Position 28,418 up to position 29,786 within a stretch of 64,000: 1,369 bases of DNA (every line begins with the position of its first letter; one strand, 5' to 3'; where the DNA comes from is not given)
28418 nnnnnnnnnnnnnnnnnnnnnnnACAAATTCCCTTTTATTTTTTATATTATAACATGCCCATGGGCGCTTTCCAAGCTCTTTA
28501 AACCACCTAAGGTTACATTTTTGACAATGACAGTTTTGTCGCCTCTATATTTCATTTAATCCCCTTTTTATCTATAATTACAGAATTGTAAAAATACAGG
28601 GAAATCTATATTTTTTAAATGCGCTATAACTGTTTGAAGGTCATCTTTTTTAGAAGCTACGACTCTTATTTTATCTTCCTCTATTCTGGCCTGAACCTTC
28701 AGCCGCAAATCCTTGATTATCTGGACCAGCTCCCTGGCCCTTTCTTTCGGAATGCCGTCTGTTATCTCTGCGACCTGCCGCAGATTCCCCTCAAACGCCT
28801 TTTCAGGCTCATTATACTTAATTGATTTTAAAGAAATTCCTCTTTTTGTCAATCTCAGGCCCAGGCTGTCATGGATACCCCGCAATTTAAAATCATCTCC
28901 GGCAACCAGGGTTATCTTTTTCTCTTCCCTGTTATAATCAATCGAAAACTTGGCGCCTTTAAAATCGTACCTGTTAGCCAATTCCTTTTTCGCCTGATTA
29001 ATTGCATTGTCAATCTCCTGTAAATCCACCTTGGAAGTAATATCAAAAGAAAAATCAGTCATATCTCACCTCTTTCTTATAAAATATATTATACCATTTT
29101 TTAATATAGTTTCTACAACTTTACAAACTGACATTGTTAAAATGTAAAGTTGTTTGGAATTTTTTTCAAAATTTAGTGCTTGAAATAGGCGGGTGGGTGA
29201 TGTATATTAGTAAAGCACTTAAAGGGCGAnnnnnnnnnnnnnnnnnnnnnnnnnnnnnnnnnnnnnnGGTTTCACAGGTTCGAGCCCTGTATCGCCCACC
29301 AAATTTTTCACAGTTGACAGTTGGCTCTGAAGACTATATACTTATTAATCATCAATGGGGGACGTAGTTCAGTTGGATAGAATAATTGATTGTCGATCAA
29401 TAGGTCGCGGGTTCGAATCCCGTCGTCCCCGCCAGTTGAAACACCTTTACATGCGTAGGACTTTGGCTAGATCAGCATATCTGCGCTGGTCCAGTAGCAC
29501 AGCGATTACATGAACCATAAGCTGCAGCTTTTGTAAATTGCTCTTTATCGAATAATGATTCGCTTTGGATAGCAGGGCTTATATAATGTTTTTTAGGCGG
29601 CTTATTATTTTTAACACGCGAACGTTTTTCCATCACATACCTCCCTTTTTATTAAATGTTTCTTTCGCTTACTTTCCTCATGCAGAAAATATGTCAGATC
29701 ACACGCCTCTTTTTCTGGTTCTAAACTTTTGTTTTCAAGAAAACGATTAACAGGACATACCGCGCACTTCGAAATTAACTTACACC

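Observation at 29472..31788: RiPP-like cluster: radical SAM/SPASM maturase + PqqD-like chaperone + HPr-kinase-related protein, with an unannotated Cys-rich precursor candidate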

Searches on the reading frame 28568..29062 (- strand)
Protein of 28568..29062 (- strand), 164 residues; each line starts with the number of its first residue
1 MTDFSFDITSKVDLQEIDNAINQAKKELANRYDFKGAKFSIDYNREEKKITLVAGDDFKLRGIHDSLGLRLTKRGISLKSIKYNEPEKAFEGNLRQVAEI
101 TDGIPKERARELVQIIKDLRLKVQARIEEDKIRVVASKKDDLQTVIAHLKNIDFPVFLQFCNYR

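Call 87: search_protein_families(library=pfam, proteins=[window:28568-29062:-], max_evalue=0.0001)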
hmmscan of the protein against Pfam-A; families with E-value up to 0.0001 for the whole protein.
window:28568-29062:- (164 aa): 1 family
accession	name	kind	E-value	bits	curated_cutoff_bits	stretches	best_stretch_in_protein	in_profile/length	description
PF04461.18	DUF520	-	3.7e-56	190.1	23.2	1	5-164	2-161/161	Protein of unknown function (DUF520)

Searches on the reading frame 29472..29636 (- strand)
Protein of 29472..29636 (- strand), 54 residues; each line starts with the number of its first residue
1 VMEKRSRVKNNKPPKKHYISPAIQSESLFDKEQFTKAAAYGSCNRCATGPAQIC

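Call 3: search_protein_families(library=ncbifam, proteins=[window:29472-29636:-], max_evalue=0.01)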
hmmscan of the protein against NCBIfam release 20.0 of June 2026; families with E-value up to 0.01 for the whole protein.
window:29472-29636:- (54 aa): 0 families

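Call 4: search_protein_families(library=pfam, proteins=[window:29472-29636:-], max_evalue=0.01)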
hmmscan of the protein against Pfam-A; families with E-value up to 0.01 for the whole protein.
window:29472-29636:- (54 aa): 0 families

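Call 8: find_homologous_proteins(query=window:29475-29633:-, max_evalue=10)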
Query seq(53 aa) (53 aa): 2 proteins with E <= 10 among 2 candidates.
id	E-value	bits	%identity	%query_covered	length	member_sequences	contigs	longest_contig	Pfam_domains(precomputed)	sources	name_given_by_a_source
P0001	7.7e-29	115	100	100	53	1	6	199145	-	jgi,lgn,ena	-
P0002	6.7e-24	99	87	100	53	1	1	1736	-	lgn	-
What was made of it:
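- NCBI is not among the sources listed for the identical peptide P0001 (call 8).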

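Call 11: find_encoding_contigs(protein=P0002, flank=10000)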
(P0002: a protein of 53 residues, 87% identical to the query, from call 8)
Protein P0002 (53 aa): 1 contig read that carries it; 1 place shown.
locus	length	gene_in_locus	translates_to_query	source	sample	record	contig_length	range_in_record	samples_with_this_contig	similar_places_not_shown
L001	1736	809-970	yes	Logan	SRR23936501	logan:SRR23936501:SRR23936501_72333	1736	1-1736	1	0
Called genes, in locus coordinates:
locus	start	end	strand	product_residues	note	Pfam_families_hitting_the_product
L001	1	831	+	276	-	?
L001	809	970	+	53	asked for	-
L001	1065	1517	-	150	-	-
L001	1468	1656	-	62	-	-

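Call 66: search_protein_families(alignment_id=A4, library=ncbifam, max_evalue=10)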
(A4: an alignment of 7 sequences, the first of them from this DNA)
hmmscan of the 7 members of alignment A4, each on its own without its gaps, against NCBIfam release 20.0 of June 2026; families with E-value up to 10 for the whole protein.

A. member 1, seq(53 aa): 0 families

B. families by the number of members that match (of 7 scanned): 1 family
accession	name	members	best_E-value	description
TIGR00402.1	napF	1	0.041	ferredoxin-type protein NapF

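Call 67: search_protein_families(alignment_id=A4, library=pfam, max_evalue=10)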
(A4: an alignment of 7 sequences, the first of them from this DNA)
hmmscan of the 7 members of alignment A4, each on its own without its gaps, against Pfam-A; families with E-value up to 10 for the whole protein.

A. member 1, seq(53 aa): 1 family
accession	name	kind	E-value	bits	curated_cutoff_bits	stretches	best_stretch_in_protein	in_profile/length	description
PF04558.20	tRNA_synt_1c_R1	-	0.16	12.4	28.6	1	5-40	57-92/162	Glutaminyl-tRNA synthetase, non-specific RNA binding region part 1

B. families by the number of members that match (of 7 scanned): 3 families
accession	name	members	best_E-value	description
PF24594.1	DUF7618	1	0.015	Family of unknown function (DUF7618)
PF04558.20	tRNA_synt_1c_R1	1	0.16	Glutaminyl-tRNA synthetase, non-specific RNA binding region part 1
PF15824.10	SPATA9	1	0.16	Spermatogenesis-associated protein 9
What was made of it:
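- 29472..29633 (-): Precursor peptide, 53 aa: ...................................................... It has a Lys-rich N-terminus, the leader motif Y17-x-x-P20-x-I22 and a core with C42-x-x-C45 and a C-terminal C53. No Pfam or NCBIfam family (calls 3, 4, 66, 67).
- It has no family assignment (calls 3, 4, 66, 67).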
